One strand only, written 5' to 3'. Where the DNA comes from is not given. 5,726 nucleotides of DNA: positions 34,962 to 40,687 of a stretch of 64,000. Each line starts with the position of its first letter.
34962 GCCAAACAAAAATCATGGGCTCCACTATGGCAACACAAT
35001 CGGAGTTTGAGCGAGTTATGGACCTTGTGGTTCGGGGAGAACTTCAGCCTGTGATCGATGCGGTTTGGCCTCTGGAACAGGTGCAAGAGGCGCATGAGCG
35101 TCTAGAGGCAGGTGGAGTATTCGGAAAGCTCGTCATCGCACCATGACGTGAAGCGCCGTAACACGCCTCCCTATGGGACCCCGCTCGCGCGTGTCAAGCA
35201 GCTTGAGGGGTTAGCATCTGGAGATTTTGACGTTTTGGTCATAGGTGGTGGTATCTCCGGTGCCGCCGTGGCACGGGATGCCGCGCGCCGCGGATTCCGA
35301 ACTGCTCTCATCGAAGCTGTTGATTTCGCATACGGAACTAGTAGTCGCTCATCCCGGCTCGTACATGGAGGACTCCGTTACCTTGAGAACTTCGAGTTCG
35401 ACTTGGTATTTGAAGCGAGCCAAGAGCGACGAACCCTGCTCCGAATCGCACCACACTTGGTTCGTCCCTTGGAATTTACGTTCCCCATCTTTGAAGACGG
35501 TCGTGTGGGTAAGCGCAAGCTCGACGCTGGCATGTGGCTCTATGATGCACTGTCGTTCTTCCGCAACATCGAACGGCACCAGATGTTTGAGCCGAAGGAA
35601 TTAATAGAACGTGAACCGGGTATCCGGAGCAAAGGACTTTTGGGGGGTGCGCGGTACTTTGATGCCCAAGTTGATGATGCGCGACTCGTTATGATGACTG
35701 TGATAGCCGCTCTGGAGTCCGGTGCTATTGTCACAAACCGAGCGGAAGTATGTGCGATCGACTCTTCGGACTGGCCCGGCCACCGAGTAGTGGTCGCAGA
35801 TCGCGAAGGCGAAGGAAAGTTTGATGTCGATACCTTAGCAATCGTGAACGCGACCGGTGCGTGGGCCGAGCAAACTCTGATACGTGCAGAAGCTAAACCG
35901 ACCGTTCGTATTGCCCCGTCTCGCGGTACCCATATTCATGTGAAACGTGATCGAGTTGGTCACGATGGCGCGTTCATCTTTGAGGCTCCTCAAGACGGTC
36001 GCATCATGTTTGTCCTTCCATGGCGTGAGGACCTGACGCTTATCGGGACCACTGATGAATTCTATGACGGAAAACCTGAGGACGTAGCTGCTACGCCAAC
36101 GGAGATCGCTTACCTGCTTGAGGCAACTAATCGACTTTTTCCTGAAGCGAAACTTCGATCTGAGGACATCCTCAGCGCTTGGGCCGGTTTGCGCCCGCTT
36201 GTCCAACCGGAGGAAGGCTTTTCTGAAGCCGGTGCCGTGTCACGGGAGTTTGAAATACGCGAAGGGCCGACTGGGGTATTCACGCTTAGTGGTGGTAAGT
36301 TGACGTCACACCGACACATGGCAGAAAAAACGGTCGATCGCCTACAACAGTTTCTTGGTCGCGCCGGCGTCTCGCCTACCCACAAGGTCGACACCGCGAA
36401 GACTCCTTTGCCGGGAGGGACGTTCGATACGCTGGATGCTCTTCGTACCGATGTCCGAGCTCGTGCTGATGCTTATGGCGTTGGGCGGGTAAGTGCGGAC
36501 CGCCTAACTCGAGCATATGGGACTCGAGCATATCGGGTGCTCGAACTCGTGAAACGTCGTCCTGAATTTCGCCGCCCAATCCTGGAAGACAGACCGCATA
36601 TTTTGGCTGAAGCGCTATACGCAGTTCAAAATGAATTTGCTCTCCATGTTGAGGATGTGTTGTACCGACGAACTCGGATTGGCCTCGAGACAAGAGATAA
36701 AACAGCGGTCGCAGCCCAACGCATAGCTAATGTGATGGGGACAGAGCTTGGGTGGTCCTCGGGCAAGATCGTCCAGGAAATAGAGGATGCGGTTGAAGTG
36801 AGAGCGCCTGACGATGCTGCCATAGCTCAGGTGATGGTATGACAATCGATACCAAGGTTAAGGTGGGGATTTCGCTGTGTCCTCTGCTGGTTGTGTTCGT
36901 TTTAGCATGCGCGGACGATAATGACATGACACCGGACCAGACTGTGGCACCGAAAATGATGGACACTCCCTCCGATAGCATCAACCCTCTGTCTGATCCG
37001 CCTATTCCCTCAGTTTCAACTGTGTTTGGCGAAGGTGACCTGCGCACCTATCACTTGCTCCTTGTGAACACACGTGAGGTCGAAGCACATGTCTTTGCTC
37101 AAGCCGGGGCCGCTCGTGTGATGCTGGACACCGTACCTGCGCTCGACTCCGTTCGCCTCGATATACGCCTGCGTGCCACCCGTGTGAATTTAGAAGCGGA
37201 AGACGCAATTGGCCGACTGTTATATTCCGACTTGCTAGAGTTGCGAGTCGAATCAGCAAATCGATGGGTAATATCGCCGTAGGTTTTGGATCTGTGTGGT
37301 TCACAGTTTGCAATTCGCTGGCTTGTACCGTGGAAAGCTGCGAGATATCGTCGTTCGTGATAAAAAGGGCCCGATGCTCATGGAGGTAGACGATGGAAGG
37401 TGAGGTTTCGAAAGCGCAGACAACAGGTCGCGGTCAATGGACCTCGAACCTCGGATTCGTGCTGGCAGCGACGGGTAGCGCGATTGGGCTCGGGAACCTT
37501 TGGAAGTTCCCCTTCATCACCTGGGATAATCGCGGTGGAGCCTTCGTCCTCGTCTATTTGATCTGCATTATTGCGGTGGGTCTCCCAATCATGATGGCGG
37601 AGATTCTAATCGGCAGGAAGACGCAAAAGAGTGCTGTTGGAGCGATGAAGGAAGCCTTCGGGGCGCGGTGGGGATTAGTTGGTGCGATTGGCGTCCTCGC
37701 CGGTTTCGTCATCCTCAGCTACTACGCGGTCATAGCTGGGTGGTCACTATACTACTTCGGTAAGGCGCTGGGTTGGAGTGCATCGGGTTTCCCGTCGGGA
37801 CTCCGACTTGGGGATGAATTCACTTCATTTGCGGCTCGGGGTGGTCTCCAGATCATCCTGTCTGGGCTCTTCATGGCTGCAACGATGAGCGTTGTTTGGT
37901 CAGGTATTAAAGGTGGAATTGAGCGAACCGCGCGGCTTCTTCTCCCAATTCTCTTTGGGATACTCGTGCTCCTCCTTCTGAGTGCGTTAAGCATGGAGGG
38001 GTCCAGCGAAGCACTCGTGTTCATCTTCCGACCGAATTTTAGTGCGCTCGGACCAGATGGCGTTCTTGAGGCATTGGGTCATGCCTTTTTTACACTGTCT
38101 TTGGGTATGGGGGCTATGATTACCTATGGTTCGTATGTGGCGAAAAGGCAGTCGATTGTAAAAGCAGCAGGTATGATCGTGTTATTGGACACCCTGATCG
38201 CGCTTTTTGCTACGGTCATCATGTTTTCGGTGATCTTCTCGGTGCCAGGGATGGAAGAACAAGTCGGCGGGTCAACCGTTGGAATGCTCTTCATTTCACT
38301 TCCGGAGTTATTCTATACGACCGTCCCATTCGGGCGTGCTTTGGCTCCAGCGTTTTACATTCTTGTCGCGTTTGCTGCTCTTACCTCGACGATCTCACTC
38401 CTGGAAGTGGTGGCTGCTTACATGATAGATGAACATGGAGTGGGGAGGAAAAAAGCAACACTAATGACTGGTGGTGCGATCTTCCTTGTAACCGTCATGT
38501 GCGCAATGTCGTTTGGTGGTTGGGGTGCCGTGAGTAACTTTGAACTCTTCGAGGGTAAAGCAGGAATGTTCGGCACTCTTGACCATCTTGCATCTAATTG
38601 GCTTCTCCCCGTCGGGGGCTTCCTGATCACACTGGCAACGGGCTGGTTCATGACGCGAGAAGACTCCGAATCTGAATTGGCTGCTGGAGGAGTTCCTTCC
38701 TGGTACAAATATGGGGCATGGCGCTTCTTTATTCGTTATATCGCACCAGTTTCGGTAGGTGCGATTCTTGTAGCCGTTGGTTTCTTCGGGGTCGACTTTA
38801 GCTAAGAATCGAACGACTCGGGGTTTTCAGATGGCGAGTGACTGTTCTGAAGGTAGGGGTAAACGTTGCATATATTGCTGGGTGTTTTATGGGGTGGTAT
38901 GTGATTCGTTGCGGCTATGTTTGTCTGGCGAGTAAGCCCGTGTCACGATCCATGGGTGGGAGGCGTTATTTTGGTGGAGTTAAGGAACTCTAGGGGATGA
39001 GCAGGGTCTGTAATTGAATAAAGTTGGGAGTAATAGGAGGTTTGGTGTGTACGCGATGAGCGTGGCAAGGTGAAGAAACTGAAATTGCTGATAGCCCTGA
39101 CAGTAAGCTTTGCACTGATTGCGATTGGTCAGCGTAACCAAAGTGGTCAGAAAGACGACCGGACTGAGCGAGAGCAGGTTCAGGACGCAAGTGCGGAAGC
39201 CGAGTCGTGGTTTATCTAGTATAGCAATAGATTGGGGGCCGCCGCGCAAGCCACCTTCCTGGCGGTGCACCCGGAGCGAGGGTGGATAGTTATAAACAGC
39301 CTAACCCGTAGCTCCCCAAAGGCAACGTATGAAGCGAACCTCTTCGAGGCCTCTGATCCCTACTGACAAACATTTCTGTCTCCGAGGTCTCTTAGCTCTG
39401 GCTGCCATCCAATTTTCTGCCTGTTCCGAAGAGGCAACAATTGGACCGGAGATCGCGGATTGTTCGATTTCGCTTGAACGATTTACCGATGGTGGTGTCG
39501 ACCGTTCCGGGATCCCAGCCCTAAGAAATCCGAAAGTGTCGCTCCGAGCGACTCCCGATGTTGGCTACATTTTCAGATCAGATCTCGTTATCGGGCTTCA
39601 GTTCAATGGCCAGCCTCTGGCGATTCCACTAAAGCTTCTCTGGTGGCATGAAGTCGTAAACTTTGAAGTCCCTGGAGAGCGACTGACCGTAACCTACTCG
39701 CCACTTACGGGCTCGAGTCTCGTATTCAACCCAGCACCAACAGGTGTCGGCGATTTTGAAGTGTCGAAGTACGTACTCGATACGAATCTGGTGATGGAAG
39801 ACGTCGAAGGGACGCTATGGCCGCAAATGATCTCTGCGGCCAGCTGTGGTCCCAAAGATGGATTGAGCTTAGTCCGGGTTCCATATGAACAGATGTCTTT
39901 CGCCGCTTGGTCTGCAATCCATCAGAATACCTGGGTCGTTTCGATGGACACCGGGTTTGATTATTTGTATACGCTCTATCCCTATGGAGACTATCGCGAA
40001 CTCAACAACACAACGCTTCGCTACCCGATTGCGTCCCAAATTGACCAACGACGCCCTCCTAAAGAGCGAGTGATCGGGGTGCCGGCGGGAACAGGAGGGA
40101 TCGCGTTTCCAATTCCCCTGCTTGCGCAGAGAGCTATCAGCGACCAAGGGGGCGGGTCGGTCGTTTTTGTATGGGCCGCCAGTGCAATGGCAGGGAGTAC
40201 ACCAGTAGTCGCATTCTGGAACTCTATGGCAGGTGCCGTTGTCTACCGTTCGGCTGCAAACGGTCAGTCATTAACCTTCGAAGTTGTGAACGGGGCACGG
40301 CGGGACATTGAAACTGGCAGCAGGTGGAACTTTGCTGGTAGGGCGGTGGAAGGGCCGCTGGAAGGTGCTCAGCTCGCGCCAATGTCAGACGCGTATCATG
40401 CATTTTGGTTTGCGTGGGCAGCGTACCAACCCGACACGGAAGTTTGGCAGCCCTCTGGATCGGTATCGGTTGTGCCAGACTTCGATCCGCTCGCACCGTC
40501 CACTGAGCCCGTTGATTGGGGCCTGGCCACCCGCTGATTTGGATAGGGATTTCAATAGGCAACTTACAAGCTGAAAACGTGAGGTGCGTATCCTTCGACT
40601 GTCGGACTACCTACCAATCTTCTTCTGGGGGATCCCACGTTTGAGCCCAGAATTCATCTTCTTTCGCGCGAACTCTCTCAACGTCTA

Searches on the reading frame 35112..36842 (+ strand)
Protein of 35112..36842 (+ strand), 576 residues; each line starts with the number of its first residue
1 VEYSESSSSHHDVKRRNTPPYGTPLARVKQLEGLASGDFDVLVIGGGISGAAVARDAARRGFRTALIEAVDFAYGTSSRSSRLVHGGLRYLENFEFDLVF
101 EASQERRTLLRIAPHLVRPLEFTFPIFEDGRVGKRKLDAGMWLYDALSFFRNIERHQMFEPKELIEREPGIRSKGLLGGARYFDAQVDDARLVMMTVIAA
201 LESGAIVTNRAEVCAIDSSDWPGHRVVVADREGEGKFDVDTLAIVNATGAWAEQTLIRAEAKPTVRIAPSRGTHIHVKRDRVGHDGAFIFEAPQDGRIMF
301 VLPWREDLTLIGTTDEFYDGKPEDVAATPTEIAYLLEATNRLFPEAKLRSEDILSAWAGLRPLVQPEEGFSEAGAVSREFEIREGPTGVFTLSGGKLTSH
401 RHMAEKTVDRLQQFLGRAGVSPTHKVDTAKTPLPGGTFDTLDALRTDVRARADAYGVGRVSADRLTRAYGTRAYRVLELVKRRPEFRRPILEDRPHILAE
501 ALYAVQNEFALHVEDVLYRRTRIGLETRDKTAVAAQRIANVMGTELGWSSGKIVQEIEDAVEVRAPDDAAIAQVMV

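Call 10: search_protein_families(library=ncbifam, proteins=[window:35112-36842:+])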
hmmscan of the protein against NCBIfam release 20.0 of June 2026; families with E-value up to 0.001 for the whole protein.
window:35112-36842:+ (576 aa): 26 families (the best 25 are shown)
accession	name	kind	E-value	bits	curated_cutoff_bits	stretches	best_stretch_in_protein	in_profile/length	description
NF008899.0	PRK12266.1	equivalog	7e-112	374.5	360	1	38-534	6-491/508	glycerol-3-phosphate dehydrogenase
NF009906.0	PRK13369.1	equivalog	9.9e-109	364.1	352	1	37-532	5-488/502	glycerol-3-phosphate dehydrogenase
NF033461.1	glycerol3P_ox_1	equivalog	3.1e-97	326.3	840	2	27-367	7-352/607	type 1 glycerol-3-phosphate oxidase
TIGR03377.1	glycerol3P_GlpA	equivalog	1.2e-54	185.8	552.8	1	40-545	1-476/530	anaerobic glycerol-3-phosphate dehydrogenase subunit GlpA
NF008313.0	PRK11101.1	equivalog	6.9e-44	150.3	425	1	38-542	8-483/548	anaerobic glycerol-3-phosphate dehydrogenase subunit A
TIGR02352.1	thiamin_ThiO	equivalog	6.7e-14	51.7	250.8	2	162-365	123-307/351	glycine oxidase ThiO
NF033460.1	glycerol3P_ox_II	equivalog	9.2e-12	44.8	460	1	39-88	2-52/361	type 2 glycerol-3-phosphate oxidase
TIGR03197.1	MnmC_Cterm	equivalog_domain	1.3e-06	27.7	174.2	1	40-89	1-51/400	FAD-dependent 5-carboxymethylaminomethyl-2-thiouridine(34) oxidoreductase MnmC1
TIGR01377.1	soxA_mon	subfamily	1.9e-06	26.9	479.65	1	39-256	1-204/381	amino oxidase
TIGR02032.1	GG-red-SF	subfamily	6.5e-06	26.1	158.8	1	39-72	1-34/297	geranylgeranyl reductase family protein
NF002480.1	PRK01747.1-1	equivalog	9.4e-06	24.3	540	1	39-111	249-322/645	bifunctional tRNA (5-methylaminomethyl-2-thiouridine)(34)-methyltransferase MnmC2/FAD-dependent 5-carboxymethylaminomethyl-2-thiouridine(34)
TIGR03364.1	HpnW_proposed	hypoth_equivalog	1.2e-05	24.6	285.1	1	40-80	2-42/365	TIGR03364 family FAD-dependent oxidoreductase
NF050086.1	pipecolate_AmaA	exception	2e-05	23.4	600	1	38-89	25-76/425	L-pipecolate oxidase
NF008726.1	PRK11728.1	equivalog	2.1e-05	23.5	299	0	156-283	115-233/389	L-2-hydroxyglutarate oxidase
NF008425.0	PRK11259.1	equivalog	3.7e-05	22.8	257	0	38-83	4-51/377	N-methyl-L-tryptophan oxidase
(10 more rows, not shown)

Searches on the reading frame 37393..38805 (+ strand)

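Call 41: search_protein_families(library=pfam, max_evalue=1e-12, proteins=[window:37393-38805:+])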
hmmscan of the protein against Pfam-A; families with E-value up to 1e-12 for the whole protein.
window:37393-38805:+ (470 aa): 1 family
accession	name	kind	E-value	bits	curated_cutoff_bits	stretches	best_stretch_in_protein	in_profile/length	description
PF00209.24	SNF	-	1e-44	153.6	27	2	13-126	1-113/524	Sodium:neurotransmitter symporter family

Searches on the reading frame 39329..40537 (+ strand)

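Call 42: search_protein_families(library=pfam, max_evalue=1e-12, proteins=[window:39329-40537:+])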
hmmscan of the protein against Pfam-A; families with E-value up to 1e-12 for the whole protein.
window:39329-40537:+ (402 aa): 1 family
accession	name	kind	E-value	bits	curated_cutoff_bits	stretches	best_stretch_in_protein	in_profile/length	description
PF11376.13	DUF3179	-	1.1e-61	209.3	27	1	60-370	2-292/292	Protein of unknown function (DUF3179)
